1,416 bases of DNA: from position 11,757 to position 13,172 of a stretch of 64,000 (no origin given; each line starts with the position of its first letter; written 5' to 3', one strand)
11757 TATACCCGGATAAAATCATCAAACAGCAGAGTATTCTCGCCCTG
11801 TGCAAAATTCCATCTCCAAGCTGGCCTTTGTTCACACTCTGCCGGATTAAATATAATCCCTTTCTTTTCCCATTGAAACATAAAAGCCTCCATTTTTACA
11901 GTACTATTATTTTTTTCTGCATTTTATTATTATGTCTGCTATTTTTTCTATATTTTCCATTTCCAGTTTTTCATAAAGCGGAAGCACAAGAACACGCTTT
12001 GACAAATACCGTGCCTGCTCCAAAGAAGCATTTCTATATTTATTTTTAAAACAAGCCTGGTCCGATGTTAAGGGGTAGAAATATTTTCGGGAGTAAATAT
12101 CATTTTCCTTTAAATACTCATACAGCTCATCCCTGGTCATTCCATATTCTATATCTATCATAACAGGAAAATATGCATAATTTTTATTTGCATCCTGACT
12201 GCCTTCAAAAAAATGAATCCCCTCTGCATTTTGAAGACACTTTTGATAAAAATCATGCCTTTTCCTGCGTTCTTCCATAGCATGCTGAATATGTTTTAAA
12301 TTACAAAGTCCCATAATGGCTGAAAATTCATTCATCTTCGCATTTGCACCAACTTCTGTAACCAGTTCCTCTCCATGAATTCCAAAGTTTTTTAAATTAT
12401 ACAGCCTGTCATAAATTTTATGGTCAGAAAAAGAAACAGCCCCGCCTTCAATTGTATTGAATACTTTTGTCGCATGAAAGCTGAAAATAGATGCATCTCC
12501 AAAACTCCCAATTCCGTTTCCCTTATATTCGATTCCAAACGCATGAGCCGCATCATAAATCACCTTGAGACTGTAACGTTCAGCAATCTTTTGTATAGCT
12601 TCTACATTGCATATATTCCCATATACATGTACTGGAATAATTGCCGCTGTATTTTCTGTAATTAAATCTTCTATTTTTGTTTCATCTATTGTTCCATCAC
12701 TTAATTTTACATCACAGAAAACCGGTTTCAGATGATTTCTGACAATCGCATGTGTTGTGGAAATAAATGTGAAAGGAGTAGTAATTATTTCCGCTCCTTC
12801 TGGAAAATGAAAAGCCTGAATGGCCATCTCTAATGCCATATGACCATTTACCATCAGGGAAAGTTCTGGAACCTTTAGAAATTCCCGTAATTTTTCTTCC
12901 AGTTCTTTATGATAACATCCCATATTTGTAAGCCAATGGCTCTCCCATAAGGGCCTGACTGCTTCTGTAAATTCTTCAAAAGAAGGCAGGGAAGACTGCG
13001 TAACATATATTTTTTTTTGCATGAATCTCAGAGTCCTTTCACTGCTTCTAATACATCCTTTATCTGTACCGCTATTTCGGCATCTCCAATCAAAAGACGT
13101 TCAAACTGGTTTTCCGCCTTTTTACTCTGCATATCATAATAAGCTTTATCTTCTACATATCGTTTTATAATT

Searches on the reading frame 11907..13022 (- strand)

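Call 61: search_protein_families(library=pfam, proteins=[window:11907-13022:-], max_evalue=0.01)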
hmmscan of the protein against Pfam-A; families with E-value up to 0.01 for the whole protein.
window:11907-13022:- (371 aa): 4 families
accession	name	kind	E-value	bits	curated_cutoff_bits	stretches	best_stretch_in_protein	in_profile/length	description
PF01041.23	DegT_DnrJ_EryC1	-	4.5e-97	325.9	19.8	1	16-365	5-359/360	DegT/DnrJ/EryC1/StrS aminotransferase family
PF00266.25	Aminotran_5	-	3.4e-05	23.4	21.5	1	38-163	45-181/371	Aminotransferase class-V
PF00155.27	Aminotran_1_2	-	3.7e-05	23.5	19.7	1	38-161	44-189/361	Aminotransferase class I and II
PF01212.27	Beta_elim_lyase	-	0.004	17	27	0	40-252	36-254/288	Beta-eliminating lyase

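Call 64: search_protein_families(library=ncbifam, proteins=[window:11907-13022:-], max_evalue=0.001)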
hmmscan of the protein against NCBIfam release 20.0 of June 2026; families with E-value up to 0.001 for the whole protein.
window:11907-13022:- (371 aa): 11 families
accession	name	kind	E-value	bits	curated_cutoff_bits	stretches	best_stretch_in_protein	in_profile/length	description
TIGR04427.1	PLP_DesI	equivalog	9.4e-86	288.3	650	1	5-366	21-380/390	dTDP-4-dehydro-6-deoxyglucose aminotransferase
TIGR03588.1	PseC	equivalog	8.9e-65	219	423.5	1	20-367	15-378/380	UDP-4-amino-4,6-dideoxy-N-acetyl-beta-L-altrosamine transaminase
TIGR04181.1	NHT_00031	hypoth_equivalog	2e-56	191.4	420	1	20-348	14-357/359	LegC family aminotransferase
NF008687.0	PRK11706.1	equivalog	7.4e-54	182.9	375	1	25-368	20-373/375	dTDP-4-amino-4,6-dideoxygalactose transaminase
NF008658.2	PRK11658.1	equivalog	1.4e-49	168.7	631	1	17-365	15-373/379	UDP-4-amino-4-deoxy-L-arabinose aminotransferase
TIGR02379.1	ECA_wecE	subfamily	4.1e-44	150.9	434.85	1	31-367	26-373/376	dTDP-4-amino-4,6-dideoxy-D-glucose transaminase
NF011936.0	PRK15407.1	equivalog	1.8e-43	148.9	423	2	29-214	59-251/440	lipopolysaccharide biosynthesis protein RfbH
TIGR01977.1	am_tr_V_EF2568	hypoth_equivalog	1.1e-07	31.3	377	1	39-164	47-180/376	cysteine desulfurase family protein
NF000586.1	PRK00011.1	subfamily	1.9e-05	23.6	335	1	94-228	125-261/404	serine hydroxymethyltransferase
NF005394.0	PRK06939.1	equivalog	0.00013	20.9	460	0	135-170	188-224/397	glycine C-acetyltransferase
TIGR00858.1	bioF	equivalog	0.0002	20.3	426.45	0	35-173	65-202/365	8-amino-7-oxononanoate synthase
